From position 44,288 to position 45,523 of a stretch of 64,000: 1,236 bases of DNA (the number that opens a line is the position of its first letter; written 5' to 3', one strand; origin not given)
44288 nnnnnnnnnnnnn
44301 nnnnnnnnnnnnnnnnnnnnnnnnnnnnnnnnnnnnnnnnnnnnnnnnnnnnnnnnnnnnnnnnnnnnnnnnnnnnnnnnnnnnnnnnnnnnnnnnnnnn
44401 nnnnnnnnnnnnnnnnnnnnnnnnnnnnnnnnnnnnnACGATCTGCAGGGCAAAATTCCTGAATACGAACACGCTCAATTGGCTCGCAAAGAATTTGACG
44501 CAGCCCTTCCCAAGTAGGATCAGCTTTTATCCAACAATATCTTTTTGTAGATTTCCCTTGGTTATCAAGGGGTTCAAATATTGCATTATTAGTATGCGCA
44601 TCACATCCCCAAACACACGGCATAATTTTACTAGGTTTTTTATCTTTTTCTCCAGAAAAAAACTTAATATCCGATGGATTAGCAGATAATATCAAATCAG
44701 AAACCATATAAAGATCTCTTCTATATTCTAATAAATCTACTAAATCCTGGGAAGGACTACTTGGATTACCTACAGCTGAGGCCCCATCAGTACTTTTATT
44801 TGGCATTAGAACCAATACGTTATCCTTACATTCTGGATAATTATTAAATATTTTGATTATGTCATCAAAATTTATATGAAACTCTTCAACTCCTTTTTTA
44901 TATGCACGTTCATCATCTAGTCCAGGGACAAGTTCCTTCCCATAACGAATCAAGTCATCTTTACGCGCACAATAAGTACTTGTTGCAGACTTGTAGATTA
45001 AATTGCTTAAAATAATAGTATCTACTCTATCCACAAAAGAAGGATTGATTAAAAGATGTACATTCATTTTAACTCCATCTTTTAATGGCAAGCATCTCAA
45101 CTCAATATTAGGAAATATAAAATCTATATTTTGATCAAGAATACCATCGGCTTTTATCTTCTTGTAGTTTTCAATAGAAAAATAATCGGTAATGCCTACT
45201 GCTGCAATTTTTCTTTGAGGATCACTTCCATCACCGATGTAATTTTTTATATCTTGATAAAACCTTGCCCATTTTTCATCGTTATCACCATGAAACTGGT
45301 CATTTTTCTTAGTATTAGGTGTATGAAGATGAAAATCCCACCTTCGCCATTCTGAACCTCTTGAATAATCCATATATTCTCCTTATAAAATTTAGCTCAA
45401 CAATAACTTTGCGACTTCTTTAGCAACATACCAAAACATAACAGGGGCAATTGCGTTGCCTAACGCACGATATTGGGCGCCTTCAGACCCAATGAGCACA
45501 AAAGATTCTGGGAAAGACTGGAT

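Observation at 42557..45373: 938-aa PHP phosphoesterase fused to a Rad50/SMC-like ABC ATPase (Ppl-like): an SbcCD-analogous single-chain effector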

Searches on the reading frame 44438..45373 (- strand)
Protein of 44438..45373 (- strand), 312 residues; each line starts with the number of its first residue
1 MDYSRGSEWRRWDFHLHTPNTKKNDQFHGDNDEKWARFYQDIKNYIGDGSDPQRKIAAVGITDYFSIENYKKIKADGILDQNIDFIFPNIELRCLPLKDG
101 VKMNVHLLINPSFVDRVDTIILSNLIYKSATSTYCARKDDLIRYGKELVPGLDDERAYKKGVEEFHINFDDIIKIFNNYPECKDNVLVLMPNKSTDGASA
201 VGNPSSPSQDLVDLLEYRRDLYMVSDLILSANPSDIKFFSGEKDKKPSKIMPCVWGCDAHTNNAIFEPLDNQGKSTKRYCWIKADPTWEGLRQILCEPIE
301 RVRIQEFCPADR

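Call 48: search_solved_structures(query=A2, max_evalue=10, show_alignments=3)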
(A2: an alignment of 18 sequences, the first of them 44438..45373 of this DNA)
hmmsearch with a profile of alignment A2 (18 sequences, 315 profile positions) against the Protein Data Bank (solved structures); distinct sequences matched with E-value up to 10: 3.
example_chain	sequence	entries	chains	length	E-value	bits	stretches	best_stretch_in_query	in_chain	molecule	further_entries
3efz_A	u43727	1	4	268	0.044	16.4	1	133-222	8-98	14-3-3 protein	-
2n3z_A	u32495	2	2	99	0.34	13.5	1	74-150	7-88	OR446 | De novo designed protein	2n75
5x8p_e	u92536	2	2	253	1.7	11.2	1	154-224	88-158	30S ribosomal protein S5, chloroplastic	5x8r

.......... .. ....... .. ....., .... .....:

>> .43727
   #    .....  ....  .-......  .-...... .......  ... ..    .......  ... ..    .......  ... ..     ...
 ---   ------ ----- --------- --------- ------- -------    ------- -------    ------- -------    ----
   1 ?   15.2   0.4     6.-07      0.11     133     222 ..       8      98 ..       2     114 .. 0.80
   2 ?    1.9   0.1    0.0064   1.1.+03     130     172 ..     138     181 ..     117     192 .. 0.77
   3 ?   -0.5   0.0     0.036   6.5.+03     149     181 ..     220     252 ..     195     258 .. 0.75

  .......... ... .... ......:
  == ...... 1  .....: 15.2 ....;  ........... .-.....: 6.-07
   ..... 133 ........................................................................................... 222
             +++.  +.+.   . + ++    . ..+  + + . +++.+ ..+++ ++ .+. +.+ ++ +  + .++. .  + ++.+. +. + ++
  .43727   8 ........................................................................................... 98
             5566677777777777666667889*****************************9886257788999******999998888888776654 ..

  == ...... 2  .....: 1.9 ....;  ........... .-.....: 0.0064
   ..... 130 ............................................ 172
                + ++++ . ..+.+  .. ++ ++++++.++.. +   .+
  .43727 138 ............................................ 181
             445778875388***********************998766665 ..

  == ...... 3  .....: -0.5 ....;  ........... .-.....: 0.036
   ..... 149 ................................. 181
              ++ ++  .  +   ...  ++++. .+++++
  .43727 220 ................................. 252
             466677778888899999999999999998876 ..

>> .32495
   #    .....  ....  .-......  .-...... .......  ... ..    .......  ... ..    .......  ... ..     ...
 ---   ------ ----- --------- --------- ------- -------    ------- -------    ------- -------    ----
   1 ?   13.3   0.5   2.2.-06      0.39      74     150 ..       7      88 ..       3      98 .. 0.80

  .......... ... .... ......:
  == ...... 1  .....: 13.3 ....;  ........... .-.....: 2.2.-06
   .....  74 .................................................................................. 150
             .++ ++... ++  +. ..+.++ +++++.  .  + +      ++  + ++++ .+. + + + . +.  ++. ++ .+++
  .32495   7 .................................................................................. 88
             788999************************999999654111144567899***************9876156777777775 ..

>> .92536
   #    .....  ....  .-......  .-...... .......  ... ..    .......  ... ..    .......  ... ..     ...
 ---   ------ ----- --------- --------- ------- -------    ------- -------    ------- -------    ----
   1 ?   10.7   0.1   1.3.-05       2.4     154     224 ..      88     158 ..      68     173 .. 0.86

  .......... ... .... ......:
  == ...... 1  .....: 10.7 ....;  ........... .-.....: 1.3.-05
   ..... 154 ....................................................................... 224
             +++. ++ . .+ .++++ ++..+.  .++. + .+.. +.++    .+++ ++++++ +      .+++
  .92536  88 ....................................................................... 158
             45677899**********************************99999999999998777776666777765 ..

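Call 55: predict_structure(alignment_id=A2)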
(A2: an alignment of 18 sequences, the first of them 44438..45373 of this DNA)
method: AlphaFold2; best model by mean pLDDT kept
length: 312 residues; sequences in the alignment: 18
mean_pLDDT: 86.8   pTM: 0.88
mean pLDDT of the five models: 86.8, 86.2, 85.6, 81.2, 77.7
residues with pLDDT >= 90: 176; 70-90: 105; 50-70: 20; < 50: 11
segments of 3 or more residues with pLDDT < 50: 1-6, 204-207
pLDDT, mean of each block of 10 residues (from residue 1): 55 92 71 88 90 92 94 95 95 72 90 96 92 95 96 93 88 94 96 81 55 74 92 91 82 89 85 89 94 89 91 64
secondary structure, 60 per line:
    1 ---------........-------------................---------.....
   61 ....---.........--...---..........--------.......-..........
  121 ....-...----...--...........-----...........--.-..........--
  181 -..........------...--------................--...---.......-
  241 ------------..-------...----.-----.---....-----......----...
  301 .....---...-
elements in order: E10-17 H31-46 E56-64 H68-76 E85-94 E103-109 H111-124 E126-128 E133-135 H138-148 H154-164 H169-178 H182-185 E186-191 H209-224 E227-229 H233-239 E279-282 H288-293 H298-301 E302-305

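Call 61: fold_search(model_id=the predicted structure, library=pdb)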
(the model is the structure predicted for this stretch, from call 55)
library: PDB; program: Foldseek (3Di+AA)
matches with E <= 10: 494; with E <= 0.001: 23
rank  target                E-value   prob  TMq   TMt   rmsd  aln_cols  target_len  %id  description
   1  3e0d_A                3.8e-06  1.00  0.41  0.13   6.3       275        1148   16  Insights into the Replisome from the Crystral Structure of the Ternary Complex of the Eubacterial DNA Polymerase III a (released 2008-09-23)
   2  2hpi                  4.5e-06  1.00  0.42  0.14   6.1       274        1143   16  Eubacterial and Eukaryotic Replicative DNA Polymerases are not Homologous: X-ray Structure of DNA Polymerase III (released 2006-09-19)
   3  3o0f                  7.3e-06  1.00  0.37  0.40  10.3       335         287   10  Crystal structure of a putative metal-dependent phosphoesterase (BAD_1165) from bifidobacterium adolescentis atcc 15703  (released 2010-08-25)
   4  9etk                  8.8e-06  1.00  0.39  0.43   7.0       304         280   11  Crystal structure of Vibrio cholerae RNase AM (released 2024-09-11)
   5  3e0f                  8.8e-06  1.00  0.38  0.41   9.3       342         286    9  Crystal structure of a putative metal-dependent phosphoesterase (bad_1165) from bifidobacterium adolescentis atcc 15703  (released 2008-09-02)
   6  4jom                  1.3e-05  1.00  0.44  0.17   5.1       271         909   12  Structure of E. coli Pol III 3mPHP mutant (released 2013-05-29)
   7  4iqj_C                1.8e-05  1.00  0.38  0.13   7.1       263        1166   14  Structure of PolIIIalpha-Tauc-DNA complex suggests an atomic model of the replisome (released 2013-03-13)
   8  3f2b_A                1.9e-05  1.00  0.39  0.14   8.6       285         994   13  DNA Polymerase PolC from Geobacillus kaustophilus complex with DNA, dGTP, Mg and Zn (released 2009-01-20)
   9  2hnh                  2.6e-05  1.00  0.44  0.17   5.4       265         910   10  Crystal structure of the catalytic alpha subunit of E. coli replicative DNA polymerase III (released 2006-09-19)
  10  4gx8_B                4.2e-05  1.00  0.44  0.44   5.8       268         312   12  Crystal structure of a DNA polymerase III alpha-epsilon chimera (released 2013-04-03)
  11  4iqj_A                5.0e-05  1.00  0.39  0.13   6.8       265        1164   16  Structure of PolIIIalpha-Tauc-DNA complex suggests an atomic model of the replisome (released 2013-03-13)
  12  4gx9_C                5.4e-05  1.00  0.44  0.43   5.9       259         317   12  Crystal structure of a DNA polymerase III alpha-epsilon chimera (released 2013-04-03)
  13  4gx9_B                6.0e-05  1.00  0.46  0.46   7.8       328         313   11  Crystal structure of a DNA polymerase III alpha-epsilon chimera (released 2013-04-03)
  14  5fkw_A                7.2e-05  1.00  0.44  0.17   5.9       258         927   10  cryo-EM structure of the E. coli replicative DNA polymerase complex bound to DNA (DNA polymerase III alpha, beta, epsi (released 2015-11-25)
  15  4iqj_B                7.2e-05  1.00  0.37  0.12   6.8       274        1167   15  Structure of PolIIIalpha-Tauc-DNA complex suggests an atomic model of the replisome (released 2013-03-13)
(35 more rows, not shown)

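Call 63: search_protein_families(library=padloc, proteins=[window:44438-45373:-], max_evalue=10)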
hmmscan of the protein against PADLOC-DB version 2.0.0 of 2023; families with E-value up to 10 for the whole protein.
window:44438-45373:- (312 aa): 2 families
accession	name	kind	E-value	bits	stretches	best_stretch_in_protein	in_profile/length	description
PDLC04678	PDC-M49A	-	0.0043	13.4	1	10-93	3-71/681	-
PDLC02208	Ppl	-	0.17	7.9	2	5-23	3-21/894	-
